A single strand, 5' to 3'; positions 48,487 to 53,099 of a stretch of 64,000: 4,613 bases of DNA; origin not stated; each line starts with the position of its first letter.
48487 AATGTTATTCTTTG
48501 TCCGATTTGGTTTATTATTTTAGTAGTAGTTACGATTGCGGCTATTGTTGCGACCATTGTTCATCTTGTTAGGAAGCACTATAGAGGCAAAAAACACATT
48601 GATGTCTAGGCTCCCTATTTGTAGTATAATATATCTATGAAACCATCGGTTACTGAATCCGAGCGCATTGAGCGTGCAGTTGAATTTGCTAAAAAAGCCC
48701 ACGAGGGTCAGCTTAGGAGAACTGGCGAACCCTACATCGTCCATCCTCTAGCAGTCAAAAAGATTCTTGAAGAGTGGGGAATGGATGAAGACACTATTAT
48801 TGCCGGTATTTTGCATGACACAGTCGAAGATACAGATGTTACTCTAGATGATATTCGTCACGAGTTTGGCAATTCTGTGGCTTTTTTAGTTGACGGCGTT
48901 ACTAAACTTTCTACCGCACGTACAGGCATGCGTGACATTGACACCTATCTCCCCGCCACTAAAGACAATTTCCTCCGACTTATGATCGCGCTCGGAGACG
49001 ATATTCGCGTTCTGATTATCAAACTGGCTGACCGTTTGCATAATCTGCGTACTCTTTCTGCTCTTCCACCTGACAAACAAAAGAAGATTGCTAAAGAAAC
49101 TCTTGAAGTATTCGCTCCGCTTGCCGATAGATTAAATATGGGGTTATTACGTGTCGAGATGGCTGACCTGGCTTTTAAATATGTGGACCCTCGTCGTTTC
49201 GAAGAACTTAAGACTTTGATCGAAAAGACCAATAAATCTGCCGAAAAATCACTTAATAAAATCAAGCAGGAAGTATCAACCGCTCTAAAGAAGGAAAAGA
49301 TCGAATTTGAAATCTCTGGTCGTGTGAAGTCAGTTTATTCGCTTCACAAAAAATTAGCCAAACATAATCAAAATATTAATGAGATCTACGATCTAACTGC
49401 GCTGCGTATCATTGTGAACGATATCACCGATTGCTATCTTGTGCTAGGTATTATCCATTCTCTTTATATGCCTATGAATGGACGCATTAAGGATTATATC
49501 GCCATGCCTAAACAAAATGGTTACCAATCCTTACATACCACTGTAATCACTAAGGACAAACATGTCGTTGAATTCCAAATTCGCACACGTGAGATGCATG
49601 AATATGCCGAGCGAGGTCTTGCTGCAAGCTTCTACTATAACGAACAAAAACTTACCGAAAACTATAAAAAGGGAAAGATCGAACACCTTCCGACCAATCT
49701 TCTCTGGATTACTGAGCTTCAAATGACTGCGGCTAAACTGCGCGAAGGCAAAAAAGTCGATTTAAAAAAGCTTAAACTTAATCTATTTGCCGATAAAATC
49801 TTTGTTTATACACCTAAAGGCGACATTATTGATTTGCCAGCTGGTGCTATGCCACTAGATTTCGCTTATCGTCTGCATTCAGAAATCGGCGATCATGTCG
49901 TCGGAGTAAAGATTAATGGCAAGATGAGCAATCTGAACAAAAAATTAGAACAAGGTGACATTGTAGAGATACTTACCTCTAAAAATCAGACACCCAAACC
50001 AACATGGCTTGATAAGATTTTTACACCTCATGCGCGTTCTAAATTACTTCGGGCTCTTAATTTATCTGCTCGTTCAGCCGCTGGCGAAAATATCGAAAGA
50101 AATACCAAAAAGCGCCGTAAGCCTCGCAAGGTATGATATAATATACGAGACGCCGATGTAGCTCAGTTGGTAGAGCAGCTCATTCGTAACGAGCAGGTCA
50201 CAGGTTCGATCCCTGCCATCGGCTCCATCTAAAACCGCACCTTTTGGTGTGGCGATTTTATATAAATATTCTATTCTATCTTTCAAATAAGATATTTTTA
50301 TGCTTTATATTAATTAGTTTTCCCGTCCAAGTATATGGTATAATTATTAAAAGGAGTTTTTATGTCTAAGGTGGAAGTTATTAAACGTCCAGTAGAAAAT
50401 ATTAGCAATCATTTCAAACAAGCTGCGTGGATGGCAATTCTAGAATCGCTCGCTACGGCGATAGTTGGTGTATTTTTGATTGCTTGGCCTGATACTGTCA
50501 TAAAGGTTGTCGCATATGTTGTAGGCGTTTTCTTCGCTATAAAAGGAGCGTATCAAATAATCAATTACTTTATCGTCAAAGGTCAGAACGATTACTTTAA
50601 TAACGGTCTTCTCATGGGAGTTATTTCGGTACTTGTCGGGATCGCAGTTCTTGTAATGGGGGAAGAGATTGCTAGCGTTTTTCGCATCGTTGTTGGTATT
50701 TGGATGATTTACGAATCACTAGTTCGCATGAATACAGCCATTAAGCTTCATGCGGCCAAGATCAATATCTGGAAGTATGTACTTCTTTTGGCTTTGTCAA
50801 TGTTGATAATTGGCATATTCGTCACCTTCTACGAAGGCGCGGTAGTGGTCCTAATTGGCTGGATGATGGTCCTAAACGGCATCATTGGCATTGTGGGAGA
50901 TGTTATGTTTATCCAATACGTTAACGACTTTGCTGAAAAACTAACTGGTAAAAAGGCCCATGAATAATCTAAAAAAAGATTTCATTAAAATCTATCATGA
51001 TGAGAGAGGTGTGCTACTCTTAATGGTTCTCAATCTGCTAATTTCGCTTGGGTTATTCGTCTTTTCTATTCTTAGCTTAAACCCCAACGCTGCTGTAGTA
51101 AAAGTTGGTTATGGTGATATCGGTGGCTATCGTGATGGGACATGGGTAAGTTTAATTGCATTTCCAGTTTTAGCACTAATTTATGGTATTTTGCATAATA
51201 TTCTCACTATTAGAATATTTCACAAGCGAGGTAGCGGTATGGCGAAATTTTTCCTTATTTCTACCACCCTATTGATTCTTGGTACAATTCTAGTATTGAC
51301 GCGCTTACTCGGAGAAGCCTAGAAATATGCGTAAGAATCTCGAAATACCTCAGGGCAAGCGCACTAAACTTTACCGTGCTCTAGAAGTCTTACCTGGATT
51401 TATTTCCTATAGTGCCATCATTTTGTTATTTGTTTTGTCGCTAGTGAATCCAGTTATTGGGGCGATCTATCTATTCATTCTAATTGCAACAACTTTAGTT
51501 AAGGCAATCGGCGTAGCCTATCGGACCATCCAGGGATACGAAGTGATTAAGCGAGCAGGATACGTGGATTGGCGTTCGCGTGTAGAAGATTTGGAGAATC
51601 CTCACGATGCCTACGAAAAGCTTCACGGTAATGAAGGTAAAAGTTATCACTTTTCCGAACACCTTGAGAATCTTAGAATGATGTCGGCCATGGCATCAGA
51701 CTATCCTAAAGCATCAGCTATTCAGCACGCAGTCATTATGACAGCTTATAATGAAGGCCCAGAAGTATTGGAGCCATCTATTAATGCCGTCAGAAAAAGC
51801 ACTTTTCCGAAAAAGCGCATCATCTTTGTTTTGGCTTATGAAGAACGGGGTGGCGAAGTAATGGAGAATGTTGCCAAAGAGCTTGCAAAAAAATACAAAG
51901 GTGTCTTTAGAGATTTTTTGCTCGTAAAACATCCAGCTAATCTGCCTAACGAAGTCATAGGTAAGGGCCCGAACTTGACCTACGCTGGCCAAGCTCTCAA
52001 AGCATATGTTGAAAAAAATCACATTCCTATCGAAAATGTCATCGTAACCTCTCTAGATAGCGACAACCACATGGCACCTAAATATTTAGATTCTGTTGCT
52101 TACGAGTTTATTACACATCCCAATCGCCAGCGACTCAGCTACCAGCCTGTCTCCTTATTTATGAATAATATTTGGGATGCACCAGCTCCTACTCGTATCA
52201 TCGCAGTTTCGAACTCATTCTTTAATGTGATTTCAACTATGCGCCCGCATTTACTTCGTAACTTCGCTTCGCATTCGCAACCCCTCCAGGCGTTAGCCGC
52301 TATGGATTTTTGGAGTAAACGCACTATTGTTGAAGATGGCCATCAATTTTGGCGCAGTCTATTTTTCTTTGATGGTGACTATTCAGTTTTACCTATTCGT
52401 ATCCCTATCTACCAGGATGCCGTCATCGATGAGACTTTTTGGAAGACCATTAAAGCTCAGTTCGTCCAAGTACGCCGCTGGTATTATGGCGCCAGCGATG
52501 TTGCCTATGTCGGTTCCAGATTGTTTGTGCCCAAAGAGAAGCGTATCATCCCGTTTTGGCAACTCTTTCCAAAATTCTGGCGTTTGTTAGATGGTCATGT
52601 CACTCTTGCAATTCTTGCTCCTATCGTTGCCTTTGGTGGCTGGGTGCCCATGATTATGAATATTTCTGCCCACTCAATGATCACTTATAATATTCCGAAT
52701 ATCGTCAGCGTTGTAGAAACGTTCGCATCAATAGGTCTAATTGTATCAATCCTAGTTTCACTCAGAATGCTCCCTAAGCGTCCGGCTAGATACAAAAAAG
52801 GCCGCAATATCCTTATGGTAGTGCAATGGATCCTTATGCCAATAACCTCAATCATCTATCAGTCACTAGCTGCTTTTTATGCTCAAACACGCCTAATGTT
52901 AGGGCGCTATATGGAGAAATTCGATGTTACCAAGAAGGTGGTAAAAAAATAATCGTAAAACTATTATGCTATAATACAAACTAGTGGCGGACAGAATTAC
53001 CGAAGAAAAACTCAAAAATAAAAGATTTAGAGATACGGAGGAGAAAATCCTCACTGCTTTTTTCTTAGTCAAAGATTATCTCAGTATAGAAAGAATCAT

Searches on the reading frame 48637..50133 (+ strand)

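Call 57: search_protein_families(library=pfam, proteins=[window:48637-50133:+], max_evalue=0.001)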
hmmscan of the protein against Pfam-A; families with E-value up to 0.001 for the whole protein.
window:48637-50133:+ (499 aa): 4 families
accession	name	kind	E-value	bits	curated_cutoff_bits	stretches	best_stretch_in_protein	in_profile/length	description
PF13328.12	HD_4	-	1.1e-45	155.6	27.2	1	14-168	1-155/156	HD domain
PF04607.23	RelA_SpoT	-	1.5e-38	132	27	1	228-338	1-112/113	Region found in RelA / SpoT proteins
PF02824.27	TGS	-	2.1e-21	76.2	22.2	1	388-447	1-60/60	TGS domain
PF01966.28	HD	-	5.7e-10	39.9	22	1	34-136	2-115/116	HD domain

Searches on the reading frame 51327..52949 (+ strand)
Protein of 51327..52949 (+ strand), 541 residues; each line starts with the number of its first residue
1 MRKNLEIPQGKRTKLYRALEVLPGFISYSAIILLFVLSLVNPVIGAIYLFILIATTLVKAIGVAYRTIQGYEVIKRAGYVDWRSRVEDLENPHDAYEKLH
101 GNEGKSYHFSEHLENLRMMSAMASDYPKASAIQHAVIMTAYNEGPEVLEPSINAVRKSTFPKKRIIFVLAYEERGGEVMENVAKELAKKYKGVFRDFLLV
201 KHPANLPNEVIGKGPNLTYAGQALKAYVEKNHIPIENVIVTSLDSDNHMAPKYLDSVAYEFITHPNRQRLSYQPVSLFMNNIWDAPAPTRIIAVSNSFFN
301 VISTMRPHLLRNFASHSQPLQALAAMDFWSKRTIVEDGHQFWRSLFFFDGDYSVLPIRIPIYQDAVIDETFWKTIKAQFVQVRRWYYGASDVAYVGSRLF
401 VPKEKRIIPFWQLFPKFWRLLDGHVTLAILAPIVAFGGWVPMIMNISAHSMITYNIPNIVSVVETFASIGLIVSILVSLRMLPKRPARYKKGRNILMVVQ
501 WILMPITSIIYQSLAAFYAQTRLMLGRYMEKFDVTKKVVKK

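Call 57: search_protein_families(library=pfam, proteins=[window:51327-52949:+], max_evalue=0.001)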
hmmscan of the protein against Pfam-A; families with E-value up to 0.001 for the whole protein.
window:51327-52949:+ (541 aa): 1 family
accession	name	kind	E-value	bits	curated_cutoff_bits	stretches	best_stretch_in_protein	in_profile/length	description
PF13632.12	Glyco_trans_2_3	-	8.3e-06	26.2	27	1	239-444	1-191/198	Glycosyl transferase family group 2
